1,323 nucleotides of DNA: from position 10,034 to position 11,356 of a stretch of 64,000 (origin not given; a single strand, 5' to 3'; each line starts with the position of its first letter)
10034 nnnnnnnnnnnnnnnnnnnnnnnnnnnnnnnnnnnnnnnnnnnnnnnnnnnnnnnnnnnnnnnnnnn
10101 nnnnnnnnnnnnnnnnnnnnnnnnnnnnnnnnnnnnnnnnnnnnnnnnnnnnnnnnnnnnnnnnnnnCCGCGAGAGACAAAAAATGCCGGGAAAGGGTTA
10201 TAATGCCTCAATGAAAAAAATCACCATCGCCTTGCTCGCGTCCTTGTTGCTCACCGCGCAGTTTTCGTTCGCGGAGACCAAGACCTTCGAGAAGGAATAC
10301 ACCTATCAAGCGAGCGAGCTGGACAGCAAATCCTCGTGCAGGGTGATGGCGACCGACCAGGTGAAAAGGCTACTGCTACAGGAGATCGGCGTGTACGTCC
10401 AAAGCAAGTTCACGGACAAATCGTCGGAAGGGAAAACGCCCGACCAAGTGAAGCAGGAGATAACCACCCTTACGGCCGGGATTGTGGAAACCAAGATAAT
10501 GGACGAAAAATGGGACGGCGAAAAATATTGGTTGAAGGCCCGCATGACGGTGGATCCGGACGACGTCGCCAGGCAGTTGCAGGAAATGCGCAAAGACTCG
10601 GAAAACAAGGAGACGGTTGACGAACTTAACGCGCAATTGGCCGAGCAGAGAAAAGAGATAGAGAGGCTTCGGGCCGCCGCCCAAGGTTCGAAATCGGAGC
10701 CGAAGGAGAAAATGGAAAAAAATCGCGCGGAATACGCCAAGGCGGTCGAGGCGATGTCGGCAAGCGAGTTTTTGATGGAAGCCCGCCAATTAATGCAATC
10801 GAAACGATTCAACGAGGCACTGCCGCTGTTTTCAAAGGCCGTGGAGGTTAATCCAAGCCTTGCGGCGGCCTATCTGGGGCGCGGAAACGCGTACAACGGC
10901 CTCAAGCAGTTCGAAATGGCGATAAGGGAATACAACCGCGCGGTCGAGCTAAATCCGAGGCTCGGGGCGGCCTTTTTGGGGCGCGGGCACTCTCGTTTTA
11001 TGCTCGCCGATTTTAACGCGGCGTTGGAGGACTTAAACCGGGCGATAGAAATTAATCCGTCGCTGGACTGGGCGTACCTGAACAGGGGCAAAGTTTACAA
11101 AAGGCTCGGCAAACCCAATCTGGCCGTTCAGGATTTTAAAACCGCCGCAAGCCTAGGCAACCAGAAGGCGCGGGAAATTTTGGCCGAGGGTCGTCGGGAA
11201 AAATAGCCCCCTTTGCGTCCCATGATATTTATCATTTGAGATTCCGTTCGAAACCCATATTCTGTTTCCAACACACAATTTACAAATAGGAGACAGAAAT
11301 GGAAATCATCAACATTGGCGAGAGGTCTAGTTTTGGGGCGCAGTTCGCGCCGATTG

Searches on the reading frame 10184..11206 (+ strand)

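Call 75: search_protein_families(library=pfam, proteins=[window:10184-11206:+], max_evalue=0.00001)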
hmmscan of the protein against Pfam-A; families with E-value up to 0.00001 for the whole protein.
window:10184-11206:+ (340 aa): 11 families
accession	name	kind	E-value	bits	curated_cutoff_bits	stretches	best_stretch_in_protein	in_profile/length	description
PF00515.34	TPR_1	-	1.1e-27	95.1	27.8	1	227-259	1-33/34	Tetratricopeptide repeat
PF13414.12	TPR_11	-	2e-22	79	26.8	1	276-309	9-42/42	TPR repeat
PF07719.23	TPR_2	-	1.9e-19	68.5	27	0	227-259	1-33/34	Tetratricopeptide repeat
PF13181.12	TPR_8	-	2e-16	59.1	25.7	0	227-258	1-32/34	Tetratricopeptide repeat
PF13431.12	TPR_17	-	3.9e-12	45.9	24.4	0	285-316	3-34/34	Tetratricopeptide repeat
PF13424.12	TPR_12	-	2.3e-10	40.9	30.1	0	202-256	12-74/77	Tetratricopeptide repeat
PF13432.12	TPR_16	-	2.7e-09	37.8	32.7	1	197-258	1-62/65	Tetratricopeptide repeat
PF13428.12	TPR_14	-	3.3e-09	36.9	23.5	0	228-264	2-38/44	Tetratricopeptide repeat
PF14559.12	TPR_19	-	2.6e-07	31.3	25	0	203-258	1-56/68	Tetratricopeptide repeat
PF13371.12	TPR_9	-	2.7e-07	30.9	35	0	237-293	5-61/73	Tetratricopeptide repeat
PF25063.1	ARM_TT21_C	-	4.8e-06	27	35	0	136-257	32-159/209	Tetratricopeptide repeat protein 21 C-terminal ARM domain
